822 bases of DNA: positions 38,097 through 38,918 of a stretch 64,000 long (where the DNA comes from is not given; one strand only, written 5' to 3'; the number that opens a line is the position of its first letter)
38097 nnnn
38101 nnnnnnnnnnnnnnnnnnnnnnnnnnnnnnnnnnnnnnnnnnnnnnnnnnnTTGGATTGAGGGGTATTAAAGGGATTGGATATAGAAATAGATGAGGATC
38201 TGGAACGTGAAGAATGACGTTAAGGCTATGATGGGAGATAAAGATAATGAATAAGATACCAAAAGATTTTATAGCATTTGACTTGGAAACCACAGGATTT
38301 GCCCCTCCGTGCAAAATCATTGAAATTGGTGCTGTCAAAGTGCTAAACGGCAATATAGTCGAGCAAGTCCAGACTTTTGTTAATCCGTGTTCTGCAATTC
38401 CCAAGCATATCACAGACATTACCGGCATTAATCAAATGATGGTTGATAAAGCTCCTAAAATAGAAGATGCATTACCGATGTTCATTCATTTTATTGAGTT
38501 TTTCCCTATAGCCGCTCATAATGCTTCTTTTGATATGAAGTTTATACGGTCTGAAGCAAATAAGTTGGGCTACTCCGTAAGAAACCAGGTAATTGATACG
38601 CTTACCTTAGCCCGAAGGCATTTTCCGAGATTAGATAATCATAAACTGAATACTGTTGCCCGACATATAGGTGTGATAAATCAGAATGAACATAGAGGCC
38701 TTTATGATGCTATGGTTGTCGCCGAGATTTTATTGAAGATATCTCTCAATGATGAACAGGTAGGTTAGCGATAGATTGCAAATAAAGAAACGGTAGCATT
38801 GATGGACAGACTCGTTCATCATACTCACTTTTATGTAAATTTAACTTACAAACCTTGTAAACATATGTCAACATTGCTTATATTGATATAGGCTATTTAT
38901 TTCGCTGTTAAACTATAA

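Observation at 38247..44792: DEDDh exonuclease - MazG - Vsr/DUF559-SF2 helicase - YhaM-type HD hydrolase: candidate multi-gene anti-phage system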

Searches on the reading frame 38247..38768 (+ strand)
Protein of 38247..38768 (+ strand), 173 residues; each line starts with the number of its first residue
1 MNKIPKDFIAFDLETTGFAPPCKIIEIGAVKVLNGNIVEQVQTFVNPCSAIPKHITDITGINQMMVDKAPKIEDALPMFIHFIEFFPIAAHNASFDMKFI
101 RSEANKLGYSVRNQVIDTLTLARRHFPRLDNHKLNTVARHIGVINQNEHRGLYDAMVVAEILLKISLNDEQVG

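Call 5: search_protein_families(library=pfam, proteins=[window:38247-38768:+], max_evalue=0.01)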
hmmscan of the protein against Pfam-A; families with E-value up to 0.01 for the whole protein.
window:38247-38768:+ (173 aa): 3 families
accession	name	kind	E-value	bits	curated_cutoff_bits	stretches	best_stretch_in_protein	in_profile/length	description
PF00929.31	RNase_T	-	1.6e-34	120.3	24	1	9-162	1-164/164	Exonuclease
PF16473.11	Rv2179c-like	-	8.1e-09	35.9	27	1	9-163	3-174/177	3'-5' exoribonuclease Rv2179c-like domain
PF13482.12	RNase_H_2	-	3e-06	27.7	22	1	11-148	3-120/165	RNase_H superfamily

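Call 7: search_protein_families(library=padloc, proteins=[window:38247-38768:+], max_evalue=0.01)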
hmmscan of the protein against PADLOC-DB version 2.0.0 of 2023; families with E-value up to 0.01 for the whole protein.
window:38247-38768:+ (173 aa): 3 families
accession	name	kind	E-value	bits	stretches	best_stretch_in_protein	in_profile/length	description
PDLC01247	DEDDh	-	2.6e-38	129.8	1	9-162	1-138/139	"CAS-I,CAS-II,CAS-III,CAS-IV,CAS-V,CAS-VI; associated"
PDLC05027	PDC-S48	-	1.2e-29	101.6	1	7-165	5-166/411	-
PDLC05028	PDC-S48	-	1.2e-25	88.1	1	8-165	20-179/512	-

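Call 15: search_protein_families(library=ncbifam, proteins=[window:38247-38768:+], max_evalue=0.01)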
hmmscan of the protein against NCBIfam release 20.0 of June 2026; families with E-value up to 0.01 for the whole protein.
window:38247-38768:+ (173 aa): 28 families (the best 25 are shown)
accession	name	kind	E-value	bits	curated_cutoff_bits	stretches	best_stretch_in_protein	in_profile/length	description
NF005289.0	PRK06807.1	equivalog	2.2e-52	178.2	335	1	3-170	5-173/313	3'-5' exonuclease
NF001688.0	PRK00448.1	equivalog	9.1e-47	159.3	873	1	6-165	423-584/1445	PolC-type DNA polymerase III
NF005907.0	PRK07883.1-5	equivalog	6.8e-45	153.5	454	1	8-162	30-188/584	DEDD exonuclease domain-containing protein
NF005906.0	PRK07883.1-4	equivalog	6e-44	150.3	495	1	8-165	8-167/563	DEDD exonuclease domain-containing protein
TIGR01405.1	polC_Gram_pos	equivalog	1.1e-40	139.2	1043.45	1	6-165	189-350/1211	DNA polymerase III subunit alpha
NF005905.0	PRK07883.1-3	equivalog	8.2e-40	137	508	1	8-162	26-184/581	DEDD exonuclease domain-containing protein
NF005981.0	PRK08074.1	equivalog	5.2e-38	130.6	789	1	6-165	3-165/931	ATP-dependent DNA helicase DinG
TIGR01407.1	dinG_rel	hypoth_equivalog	7e-36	123.8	547.7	1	8-166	2-162/889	putative DnaQ family exonuclease/DinG family helicase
NF005904.0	PRK07883.1-2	equivalog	3.6e-34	118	969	1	7-162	31-190/584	DEDD exonuclease domain-containing protein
NF006316.0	PRK08517.1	equivalog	9.6e-33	113.6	247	1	7-168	71-231/270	3'-5' exonuclease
NF005903.0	PRK07883.1-1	equivalog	1.7e-30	106.1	1038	1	8-162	42-206/642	DEDD exonuclease domain-containing protein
NF005836.0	PRK07740.1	equivalog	4.3e-29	101.6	261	1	7-161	60-218/244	hypothetical protein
TIGR00573.1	dnaq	subfamily_domain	2e-27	96.1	71.5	1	7-165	8-169/217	exonuclease, DNA polymerase III, epsilon subunit family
TIGR01406.1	dnaQ_proteo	equivalog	1.9e-26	93.1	222.7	1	9-165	3-164/231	DNA polymerase III subunit epsilon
NF004719.0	PRK06063.1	equivalog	4e-25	88.4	389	1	3-164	13-175/331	DEDDh family exonuclease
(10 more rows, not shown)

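Call 73: search_protein_families(library=phrogs, proteins=[window:38247-38768:+], max_evalue=0.001)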
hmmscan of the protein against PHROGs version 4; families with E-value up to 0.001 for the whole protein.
window:38247-38768:+ (173 aa): 4 families
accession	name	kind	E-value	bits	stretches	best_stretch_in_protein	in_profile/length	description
phrog_14632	-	DNA, RNA and nucleotide metabolism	3.5e-47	162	1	6-168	82-245/380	DNA polymerase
phrog_192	-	DNA, RNA and nucleotide metabolism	9e-45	154.6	1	1-165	101-270/397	DNA polymerase exonuclease subunit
phrog_17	-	DNA, RNA and nucleotide metabolism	2.4e-10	40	1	5-143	669-787/1445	DNA polymerase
phrog_403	-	DNA, RNA and nucleotide metabolism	4.8e-08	33.3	1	89-151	145-209/321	DNA polymerase exonuclease subunit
